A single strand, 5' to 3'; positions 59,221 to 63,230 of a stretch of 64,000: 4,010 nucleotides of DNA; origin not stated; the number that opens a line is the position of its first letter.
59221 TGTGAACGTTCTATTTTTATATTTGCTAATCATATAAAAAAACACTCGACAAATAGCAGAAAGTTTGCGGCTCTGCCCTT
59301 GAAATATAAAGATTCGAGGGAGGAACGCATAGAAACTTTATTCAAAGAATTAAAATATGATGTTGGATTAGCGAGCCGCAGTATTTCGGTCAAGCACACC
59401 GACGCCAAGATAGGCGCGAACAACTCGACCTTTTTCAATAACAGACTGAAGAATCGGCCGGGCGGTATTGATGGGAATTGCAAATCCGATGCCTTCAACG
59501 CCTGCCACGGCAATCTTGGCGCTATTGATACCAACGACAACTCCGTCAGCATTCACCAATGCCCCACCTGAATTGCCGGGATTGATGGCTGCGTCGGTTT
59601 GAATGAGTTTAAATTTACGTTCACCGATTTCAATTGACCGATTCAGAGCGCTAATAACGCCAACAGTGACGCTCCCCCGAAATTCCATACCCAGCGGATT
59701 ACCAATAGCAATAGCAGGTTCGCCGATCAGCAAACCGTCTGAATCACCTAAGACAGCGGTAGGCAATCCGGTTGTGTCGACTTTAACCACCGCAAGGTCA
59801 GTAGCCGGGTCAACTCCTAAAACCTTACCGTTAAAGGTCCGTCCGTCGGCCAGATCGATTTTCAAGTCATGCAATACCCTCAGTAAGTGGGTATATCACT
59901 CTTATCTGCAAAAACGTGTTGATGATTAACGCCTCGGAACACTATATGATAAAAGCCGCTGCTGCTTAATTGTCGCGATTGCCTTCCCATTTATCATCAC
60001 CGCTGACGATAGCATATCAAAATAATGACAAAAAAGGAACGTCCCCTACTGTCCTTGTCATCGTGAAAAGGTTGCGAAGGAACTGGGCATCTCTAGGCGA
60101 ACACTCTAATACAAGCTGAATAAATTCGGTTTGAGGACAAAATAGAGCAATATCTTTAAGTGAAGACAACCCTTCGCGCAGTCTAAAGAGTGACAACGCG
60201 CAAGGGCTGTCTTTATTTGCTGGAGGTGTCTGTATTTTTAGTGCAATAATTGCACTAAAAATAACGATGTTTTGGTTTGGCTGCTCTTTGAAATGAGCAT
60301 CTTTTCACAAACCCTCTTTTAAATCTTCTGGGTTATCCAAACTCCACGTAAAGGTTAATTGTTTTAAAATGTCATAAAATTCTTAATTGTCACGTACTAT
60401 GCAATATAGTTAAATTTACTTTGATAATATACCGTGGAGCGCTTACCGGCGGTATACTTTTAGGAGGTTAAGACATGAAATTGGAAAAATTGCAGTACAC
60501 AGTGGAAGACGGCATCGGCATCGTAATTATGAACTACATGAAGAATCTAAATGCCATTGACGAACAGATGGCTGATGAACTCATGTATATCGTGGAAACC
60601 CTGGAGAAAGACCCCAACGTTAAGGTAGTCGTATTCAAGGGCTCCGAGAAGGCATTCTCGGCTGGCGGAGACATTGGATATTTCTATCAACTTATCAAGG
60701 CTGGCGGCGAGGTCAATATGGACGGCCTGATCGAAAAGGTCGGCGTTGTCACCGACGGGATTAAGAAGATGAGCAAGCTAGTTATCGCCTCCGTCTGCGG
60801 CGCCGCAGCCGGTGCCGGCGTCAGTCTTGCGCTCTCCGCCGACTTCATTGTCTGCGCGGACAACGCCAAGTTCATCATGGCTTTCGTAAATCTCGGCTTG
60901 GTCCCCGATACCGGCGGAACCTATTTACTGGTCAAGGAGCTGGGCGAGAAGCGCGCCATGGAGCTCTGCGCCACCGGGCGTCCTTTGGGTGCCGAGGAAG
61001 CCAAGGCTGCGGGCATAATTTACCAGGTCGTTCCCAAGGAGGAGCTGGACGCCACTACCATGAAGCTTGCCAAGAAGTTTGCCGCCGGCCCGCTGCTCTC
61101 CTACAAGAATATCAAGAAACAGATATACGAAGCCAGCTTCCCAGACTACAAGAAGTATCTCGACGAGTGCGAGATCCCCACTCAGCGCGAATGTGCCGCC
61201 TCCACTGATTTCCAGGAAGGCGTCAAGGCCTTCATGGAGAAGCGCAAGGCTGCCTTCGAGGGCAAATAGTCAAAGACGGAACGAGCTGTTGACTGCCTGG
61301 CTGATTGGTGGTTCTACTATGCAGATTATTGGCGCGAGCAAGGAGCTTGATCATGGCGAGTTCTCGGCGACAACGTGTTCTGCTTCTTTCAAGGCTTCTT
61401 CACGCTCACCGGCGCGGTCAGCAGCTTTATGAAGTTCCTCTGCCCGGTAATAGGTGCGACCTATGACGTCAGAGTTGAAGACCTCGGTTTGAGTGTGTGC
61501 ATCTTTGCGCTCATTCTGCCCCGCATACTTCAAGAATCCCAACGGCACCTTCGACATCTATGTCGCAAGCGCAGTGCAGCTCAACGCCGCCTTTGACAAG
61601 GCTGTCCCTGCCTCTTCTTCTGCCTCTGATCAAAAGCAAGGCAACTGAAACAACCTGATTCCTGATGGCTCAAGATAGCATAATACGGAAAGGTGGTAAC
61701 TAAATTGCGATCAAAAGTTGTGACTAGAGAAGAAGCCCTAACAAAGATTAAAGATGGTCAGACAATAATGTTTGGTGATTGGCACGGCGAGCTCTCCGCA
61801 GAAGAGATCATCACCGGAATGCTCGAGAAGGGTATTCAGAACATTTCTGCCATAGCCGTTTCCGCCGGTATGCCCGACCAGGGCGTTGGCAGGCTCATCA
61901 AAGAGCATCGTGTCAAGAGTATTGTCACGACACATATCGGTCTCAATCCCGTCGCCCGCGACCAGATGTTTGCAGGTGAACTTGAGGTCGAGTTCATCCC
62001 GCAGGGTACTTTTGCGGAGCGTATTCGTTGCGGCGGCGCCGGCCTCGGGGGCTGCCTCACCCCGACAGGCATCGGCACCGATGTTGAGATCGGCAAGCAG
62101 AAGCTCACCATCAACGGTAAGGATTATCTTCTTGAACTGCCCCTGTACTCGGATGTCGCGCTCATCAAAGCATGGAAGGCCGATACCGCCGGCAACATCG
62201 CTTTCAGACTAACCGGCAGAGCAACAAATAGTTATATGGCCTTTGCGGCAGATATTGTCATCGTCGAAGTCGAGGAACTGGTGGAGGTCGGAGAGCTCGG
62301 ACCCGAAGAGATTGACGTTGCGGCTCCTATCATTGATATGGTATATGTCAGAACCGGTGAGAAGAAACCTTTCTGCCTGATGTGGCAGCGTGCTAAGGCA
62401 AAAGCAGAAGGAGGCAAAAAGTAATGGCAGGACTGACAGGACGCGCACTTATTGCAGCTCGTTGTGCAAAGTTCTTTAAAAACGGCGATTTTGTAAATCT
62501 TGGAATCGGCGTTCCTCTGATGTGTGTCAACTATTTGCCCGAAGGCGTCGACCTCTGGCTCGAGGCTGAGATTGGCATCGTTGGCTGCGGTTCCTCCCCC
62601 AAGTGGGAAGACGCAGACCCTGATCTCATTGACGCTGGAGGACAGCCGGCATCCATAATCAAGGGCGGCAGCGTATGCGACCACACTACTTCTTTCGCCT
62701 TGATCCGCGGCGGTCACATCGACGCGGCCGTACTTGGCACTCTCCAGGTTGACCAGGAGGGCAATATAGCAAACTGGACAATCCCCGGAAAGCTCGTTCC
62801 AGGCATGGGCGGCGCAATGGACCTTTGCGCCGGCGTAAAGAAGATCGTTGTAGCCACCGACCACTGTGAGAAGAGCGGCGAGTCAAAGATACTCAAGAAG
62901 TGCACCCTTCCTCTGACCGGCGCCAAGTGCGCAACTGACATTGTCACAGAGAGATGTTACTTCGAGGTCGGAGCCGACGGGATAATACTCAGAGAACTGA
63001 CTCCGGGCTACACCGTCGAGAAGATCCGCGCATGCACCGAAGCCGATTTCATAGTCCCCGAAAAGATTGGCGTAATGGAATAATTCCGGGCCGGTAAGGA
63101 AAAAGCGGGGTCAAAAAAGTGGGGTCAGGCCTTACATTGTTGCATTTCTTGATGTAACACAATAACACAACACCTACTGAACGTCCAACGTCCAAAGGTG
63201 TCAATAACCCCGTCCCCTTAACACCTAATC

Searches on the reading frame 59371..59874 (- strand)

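Call 88: search_protein_families(library=pfam, proteins=[window:59371-59874:-], max_evalue=0.001)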
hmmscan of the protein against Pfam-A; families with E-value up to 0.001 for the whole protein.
window:59371-59874:- (168 aa): 2 families
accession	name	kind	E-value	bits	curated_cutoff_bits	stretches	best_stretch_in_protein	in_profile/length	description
PF13365.12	Trypsin_2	-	8e-27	95.2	27.6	1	6-116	33-144/144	Trypsin-like peptidase domain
PF00089.32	Trypsin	-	4.9e-11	43.3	20.6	1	21-140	80-218/220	Trypsin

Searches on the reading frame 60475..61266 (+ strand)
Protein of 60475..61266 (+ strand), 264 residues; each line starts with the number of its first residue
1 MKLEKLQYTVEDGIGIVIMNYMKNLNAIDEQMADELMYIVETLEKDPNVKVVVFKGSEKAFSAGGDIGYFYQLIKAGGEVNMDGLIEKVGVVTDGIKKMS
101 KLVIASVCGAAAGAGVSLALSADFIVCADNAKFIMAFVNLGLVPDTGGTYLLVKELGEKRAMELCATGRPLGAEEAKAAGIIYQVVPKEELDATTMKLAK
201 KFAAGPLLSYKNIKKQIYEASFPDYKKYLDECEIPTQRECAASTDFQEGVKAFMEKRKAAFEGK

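Call 88: search_protein_families(library=pfam, proteins=[window:60475-61266:+], max_evalue=0.001)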
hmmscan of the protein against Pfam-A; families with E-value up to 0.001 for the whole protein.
window:60475-61266:+ (264 aa): 2 families
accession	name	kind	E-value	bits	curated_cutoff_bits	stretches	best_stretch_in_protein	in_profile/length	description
PF00378.25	ECH_1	-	1.5e-57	195.3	27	1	11-263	3-250/251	Enoyl-CoA hydratase/isomerase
PF16113.10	ECH_2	-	1e-35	124.3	27.2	1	14-201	1-187/335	Enoyl-CoA hydratase/isomerase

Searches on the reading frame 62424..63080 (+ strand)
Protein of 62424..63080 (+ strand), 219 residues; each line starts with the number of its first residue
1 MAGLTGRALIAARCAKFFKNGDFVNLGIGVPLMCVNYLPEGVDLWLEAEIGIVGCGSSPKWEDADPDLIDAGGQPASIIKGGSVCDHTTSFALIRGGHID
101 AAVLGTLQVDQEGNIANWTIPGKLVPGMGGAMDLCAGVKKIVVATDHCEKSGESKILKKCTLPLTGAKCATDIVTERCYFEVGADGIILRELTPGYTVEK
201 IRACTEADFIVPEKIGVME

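Call 88: search_protein_families(library=pfam, proteins=[window:62424-63080:+], max_evalue=0.001)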
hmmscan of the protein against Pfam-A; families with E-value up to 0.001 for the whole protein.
window:62424-63080:+ (219 aa): 1 family
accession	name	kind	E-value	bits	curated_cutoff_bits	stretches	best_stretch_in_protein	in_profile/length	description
PF01144.29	CoA_trans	-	8.7e-34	117.2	23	1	10-202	4-215/217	Coenzyme A transferase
